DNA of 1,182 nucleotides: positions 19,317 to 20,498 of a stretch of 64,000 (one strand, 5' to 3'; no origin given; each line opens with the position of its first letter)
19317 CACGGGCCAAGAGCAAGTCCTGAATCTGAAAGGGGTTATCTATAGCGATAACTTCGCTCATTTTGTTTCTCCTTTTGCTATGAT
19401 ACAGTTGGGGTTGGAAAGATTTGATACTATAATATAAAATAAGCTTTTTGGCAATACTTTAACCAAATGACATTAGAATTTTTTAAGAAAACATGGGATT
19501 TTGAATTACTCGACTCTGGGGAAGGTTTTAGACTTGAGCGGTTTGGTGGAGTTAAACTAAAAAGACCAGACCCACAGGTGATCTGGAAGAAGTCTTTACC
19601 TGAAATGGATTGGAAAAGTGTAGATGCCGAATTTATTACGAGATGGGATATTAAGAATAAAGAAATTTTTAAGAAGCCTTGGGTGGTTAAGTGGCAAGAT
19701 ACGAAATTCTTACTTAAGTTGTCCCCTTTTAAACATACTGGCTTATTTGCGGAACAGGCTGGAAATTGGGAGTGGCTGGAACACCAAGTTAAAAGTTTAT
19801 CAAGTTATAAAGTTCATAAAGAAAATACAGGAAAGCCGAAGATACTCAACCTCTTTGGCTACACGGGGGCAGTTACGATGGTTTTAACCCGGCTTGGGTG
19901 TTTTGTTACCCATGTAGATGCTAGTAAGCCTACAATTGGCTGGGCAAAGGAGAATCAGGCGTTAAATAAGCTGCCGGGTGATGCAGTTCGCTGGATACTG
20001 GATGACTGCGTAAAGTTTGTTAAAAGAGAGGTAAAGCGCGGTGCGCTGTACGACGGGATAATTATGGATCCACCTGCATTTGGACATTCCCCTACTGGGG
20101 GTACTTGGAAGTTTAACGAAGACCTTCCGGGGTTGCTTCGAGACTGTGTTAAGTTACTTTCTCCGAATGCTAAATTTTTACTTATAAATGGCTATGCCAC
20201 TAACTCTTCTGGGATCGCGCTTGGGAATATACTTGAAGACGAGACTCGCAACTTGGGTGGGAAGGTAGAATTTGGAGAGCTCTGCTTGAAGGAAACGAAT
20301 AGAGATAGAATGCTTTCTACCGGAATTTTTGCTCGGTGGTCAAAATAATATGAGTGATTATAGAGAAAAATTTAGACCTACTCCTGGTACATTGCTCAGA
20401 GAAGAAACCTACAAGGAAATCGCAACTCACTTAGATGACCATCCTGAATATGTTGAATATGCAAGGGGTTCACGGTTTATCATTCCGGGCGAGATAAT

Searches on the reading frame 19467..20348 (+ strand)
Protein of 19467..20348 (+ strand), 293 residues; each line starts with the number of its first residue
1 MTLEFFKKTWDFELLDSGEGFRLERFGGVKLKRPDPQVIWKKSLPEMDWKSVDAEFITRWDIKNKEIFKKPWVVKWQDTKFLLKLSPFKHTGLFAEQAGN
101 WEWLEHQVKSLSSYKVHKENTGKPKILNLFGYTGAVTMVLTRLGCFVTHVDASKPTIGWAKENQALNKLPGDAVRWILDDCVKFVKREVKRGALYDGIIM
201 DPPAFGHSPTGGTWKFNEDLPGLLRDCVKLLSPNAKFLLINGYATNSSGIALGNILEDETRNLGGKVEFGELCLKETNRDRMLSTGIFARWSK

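Call 64: search_protein_families(library=pfam, proteins=[window:19467-20348:+], max_evalue=0.00001)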
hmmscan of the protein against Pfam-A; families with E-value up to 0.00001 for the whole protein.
window:19467-20348:+ (293 aa): 1 family
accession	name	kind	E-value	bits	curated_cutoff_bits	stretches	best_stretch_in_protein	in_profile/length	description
PF10672.15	Methyltrans_SAM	-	1.6e-07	31.3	27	1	72-239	86-236/286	S-adenosylmethionine-dependent methyltransferase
